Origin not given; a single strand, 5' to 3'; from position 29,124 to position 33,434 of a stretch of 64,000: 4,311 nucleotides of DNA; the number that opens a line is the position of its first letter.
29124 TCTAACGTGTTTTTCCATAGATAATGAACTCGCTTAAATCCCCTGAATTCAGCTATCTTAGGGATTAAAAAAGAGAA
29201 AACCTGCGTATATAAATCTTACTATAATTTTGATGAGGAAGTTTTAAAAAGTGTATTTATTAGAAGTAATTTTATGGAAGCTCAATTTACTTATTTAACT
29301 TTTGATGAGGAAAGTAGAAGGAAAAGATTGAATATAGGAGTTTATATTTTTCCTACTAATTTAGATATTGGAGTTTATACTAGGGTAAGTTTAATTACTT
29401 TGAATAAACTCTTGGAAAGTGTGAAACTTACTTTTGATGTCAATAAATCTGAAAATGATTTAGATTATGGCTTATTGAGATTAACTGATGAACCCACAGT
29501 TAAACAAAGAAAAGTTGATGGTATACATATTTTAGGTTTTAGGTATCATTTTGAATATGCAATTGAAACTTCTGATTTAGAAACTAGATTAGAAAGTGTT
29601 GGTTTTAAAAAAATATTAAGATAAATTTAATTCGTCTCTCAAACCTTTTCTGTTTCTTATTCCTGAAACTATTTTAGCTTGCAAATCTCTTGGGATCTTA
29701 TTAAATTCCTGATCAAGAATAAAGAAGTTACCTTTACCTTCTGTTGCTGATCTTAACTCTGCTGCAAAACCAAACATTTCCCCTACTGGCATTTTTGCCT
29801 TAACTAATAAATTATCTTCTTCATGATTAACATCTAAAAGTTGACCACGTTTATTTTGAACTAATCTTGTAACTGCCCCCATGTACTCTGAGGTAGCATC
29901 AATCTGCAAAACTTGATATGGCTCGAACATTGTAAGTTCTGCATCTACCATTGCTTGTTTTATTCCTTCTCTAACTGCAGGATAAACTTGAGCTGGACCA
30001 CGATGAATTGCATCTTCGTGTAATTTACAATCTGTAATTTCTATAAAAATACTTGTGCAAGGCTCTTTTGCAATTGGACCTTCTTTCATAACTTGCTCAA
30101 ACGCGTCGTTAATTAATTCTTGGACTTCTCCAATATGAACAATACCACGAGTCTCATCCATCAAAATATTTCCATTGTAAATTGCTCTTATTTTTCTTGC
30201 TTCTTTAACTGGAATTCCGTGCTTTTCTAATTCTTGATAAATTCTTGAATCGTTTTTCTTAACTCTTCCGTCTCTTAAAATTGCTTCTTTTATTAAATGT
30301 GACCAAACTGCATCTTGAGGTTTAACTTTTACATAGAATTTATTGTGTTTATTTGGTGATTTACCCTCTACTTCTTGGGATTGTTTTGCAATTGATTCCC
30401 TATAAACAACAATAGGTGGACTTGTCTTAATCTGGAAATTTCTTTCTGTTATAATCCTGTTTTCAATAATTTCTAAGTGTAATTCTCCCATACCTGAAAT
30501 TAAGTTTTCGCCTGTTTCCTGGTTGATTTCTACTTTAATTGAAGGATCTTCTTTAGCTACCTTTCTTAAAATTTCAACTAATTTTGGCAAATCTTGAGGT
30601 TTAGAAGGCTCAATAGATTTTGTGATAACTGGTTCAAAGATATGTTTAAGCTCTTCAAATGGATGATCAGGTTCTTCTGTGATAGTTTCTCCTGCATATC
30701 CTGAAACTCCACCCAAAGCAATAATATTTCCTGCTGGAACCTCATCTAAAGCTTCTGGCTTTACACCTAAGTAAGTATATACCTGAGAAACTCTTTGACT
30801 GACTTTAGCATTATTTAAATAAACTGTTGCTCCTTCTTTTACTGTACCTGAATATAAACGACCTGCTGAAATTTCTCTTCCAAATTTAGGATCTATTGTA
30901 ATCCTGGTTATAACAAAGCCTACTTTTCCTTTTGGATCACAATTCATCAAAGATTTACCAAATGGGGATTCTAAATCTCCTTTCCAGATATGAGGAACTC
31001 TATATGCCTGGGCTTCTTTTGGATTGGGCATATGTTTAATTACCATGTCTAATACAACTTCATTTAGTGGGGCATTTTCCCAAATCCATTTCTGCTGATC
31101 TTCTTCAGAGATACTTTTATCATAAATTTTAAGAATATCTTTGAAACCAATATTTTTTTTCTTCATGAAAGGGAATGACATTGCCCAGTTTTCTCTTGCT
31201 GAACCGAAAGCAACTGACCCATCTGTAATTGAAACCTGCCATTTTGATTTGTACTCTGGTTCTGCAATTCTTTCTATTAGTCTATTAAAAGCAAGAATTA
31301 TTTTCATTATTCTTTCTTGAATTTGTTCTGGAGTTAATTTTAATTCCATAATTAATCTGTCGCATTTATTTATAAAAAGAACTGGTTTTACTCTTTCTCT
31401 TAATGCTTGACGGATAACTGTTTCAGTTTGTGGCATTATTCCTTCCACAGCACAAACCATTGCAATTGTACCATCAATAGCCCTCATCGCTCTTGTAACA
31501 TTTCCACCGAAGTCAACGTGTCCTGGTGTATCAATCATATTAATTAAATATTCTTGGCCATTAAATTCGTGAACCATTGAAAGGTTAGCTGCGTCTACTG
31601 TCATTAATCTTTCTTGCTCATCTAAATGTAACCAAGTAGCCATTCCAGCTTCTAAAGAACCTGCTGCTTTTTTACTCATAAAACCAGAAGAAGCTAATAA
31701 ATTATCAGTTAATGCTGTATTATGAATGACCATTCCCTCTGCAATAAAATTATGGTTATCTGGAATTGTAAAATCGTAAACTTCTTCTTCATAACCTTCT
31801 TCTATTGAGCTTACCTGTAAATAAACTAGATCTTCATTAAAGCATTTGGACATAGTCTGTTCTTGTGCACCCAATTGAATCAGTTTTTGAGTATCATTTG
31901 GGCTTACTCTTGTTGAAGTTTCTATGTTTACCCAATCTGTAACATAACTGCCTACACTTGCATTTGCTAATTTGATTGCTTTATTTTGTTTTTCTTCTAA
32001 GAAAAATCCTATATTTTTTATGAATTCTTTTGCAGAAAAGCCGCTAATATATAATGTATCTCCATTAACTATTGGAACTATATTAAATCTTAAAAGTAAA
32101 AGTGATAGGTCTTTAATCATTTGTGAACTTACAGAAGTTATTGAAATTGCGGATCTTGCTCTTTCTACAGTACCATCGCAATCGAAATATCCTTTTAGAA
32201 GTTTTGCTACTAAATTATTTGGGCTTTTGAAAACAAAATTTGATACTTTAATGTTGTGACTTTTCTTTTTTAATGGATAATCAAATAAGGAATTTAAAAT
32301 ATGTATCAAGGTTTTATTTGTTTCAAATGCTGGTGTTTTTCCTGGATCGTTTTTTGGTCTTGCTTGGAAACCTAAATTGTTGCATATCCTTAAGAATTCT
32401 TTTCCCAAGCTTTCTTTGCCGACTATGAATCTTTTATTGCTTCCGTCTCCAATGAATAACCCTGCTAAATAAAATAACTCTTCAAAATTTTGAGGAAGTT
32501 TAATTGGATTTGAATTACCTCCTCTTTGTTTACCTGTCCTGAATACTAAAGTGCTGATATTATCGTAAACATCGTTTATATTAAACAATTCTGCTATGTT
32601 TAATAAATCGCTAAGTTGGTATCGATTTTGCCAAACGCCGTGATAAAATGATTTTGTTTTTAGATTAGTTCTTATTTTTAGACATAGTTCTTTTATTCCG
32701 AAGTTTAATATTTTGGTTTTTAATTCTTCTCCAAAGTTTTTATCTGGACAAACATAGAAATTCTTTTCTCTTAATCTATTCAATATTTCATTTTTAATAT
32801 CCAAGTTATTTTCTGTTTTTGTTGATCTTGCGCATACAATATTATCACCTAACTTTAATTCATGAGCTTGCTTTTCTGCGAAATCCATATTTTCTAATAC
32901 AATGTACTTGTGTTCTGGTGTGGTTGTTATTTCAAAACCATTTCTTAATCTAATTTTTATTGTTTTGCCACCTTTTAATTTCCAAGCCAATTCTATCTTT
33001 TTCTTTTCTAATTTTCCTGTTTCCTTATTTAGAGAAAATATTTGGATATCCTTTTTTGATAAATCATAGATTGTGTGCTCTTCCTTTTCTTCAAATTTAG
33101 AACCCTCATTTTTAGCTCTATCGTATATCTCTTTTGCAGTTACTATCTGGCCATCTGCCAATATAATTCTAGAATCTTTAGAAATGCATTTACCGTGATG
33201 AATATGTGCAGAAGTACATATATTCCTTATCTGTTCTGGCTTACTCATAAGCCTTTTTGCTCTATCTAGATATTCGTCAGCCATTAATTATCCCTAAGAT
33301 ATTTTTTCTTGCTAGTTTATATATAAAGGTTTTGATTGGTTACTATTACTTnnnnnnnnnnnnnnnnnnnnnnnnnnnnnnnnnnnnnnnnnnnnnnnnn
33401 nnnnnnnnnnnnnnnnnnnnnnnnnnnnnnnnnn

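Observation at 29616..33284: aEF-2 interrupted by a 490-aa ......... intein exactly in the GTP-binding P-loop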

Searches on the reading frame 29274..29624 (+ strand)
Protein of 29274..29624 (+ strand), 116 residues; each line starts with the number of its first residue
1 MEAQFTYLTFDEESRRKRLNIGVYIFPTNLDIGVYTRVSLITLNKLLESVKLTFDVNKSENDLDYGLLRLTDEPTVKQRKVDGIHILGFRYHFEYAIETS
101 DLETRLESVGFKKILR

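Call 40: search_protein_families(library=pfam, proteins=[window:29274-29624:+], max_evalue=0.001)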
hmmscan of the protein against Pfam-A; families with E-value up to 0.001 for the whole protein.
window:29274-29624:+ (116 aa): 0 families

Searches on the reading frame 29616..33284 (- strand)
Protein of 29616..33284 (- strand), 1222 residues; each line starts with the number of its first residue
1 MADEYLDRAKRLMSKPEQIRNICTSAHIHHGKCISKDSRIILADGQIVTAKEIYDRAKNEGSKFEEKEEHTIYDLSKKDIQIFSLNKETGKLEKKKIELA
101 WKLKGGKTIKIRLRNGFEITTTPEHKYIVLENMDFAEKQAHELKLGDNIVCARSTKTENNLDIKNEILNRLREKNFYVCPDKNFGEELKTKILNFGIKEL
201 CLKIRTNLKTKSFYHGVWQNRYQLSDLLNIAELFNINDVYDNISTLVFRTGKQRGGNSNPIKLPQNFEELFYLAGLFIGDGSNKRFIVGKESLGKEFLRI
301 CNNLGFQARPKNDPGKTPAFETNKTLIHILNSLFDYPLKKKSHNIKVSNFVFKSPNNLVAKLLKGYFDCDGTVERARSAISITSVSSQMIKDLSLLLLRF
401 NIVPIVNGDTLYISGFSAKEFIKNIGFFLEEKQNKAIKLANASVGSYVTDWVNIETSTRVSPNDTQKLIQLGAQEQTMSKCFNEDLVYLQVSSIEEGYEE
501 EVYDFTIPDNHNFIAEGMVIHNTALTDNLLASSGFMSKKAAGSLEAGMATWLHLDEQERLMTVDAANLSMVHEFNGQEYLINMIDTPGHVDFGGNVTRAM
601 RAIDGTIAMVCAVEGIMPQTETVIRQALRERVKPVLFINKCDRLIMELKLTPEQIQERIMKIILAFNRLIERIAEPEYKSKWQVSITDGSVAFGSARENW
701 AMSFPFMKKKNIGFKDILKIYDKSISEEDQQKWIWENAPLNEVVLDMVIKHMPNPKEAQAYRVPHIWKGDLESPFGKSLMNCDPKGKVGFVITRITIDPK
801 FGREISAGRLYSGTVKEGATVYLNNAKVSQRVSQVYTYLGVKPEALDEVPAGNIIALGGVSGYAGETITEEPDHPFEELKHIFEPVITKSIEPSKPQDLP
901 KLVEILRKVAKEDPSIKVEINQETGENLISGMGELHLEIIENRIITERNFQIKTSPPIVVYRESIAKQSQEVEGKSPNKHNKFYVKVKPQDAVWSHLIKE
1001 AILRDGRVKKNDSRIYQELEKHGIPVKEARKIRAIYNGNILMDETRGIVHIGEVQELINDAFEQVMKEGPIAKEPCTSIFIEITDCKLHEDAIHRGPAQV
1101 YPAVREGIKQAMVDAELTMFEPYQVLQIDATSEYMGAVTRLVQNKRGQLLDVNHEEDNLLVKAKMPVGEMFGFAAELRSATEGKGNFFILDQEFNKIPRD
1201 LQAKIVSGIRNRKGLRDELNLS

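Call 4: search_protein_families(library=pfam, proteins=[window:29616-33284:-], max_evalue=0.1)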
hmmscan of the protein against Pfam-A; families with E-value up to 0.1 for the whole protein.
window:29616-33284:- (1222 aa): 10 families
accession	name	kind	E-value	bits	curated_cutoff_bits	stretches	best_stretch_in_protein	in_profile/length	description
PF00009.33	GTP_EFTU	-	2.3e-41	141.9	26.5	1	523-753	17-187/188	Elongation factor Tu GTP binding domain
PF14890.11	Intein_splicing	-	2.4e-28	99.3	35.8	1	41-522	2-155/155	Intein splicing domain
PF14492.12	EFG_III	-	2.7e-22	79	27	1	884-954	3-73/75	Elongation Factor G, domain III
PF03764.24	EFG_IV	-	1.1e-20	74.1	24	1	1014-1115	16-120/121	Elongation factor G, domain IV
PF00679.30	EFG_C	-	4.3e-19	68.8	27.9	1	1119-1203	2-87/89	Elongation factor G C-terminus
PF14528.11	LAGLIDADG_3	-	6.3e-13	49.2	22.5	1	359-426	3-82/82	LAGLIDADG-like domain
PF03144.31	GTP_EFTU_D2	-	1.6e-09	38.5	30.3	1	807-868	5-72/73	Elongation factor Tu domain 2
PF22042.2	EF-G_D2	-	1.1e-06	29.1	27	1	791-868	5-81/84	Elongation factor G domain 2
PF11135.13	DUF2888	-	0.016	15.6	27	1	558-641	16-100/144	Protein of unknown function (DUF2888)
PF16658.11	RF3_C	-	0.092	13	40.1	0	883-973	7-97/132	Class II release factor RF3, C-terminal domain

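Call 5: search_protein_families(library=ncbifam, proteins=[window:29616-33284:-], max_evalue=0.01)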
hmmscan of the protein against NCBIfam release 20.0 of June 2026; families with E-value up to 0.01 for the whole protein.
window:29616-33284:- (1222 aa): 44 families (the best 25 are shown)
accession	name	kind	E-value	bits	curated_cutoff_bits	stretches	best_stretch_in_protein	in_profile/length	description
TIGR00490.1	aEF-2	equivalog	9.3e-276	916.6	738.45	2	522-1218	32-720/720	elongation factor EF-2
TIGR00484.1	EF-G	equivalog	4.4e-81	273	659.4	3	743-975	269-494/691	elongation factor G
NF009381.0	PRK12740.1-5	subfamily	8.1e-80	269.1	583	3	743-970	267-487/692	elongation factor G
NF009891.0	PRK13351.1-1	equivalog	5.4e-64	217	597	3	743-970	252-477/681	elongation factor G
NF011418.0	PRK14845.1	equivalog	4.7e-56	190.2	756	2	22-439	13-311/1049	translation initiation factor IF-2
NF012153.1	tet_protect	equivalog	3e-49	167.8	775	3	522-667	13-153/614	tetracycline resistance ribosomal protection protein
NF009379.0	PRK12740.1-3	equivalog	3.6e-47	161.3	513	3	797-970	301-469/674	elongation factor G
TIGR01394.1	TypA_BipA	equivalog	9.3e-47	159.5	757.3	3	522-655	14-140/594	translational GTPase TypA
NF009377.1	PRK12740.1-1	equivalog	9.8e-46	156.4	890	3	744-970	272-502/700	elongation factor G-like protein EF-G2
NF058620.1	EFG2_Bacteroid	exception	1.2e-43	149.5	1000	2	781-1207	294-709/717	elongation factor G2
TIGR01393.1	lepA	equivalog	4.5e-36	124.4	533.9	3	523-659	17-150/595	translation elongation factor 4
NF033148.1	tet_protect_M_W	exception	7.6e-32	110.4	1100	2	522-664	16-153/639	TetM/TetW/TetO/TetS family tetracycline resistance ribosomal protection protein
NF011491.0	PRK14898.1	equivalog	2.6e-28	98.5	783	1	34-442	77-424/860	DNA-directed RNA polymerase subunit A''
NF000120.3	47473_otr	exception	9.4e-28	97.1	900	2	522-645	15-133/608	tetracycline resistance ribosomal protection protein Otr(A)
NF007583.0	PRK10218.1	equivalog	6e-25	87.3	1260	1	522-644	18-133/607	ribosome-dependent GTPase TypA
TIGR01445.1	intein_Nterm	domain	1.3e-16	61.3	24.5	1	33-126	1-80/83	intein N-terminal splicing region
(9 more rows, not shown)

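Call 20: find_encoding_contigs(protein=window:29616-33284:-, flank=3000, max_places=4)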
Protein window:29616-33284:- (1222 aa): no gene with exactly this product is on record in the collection.
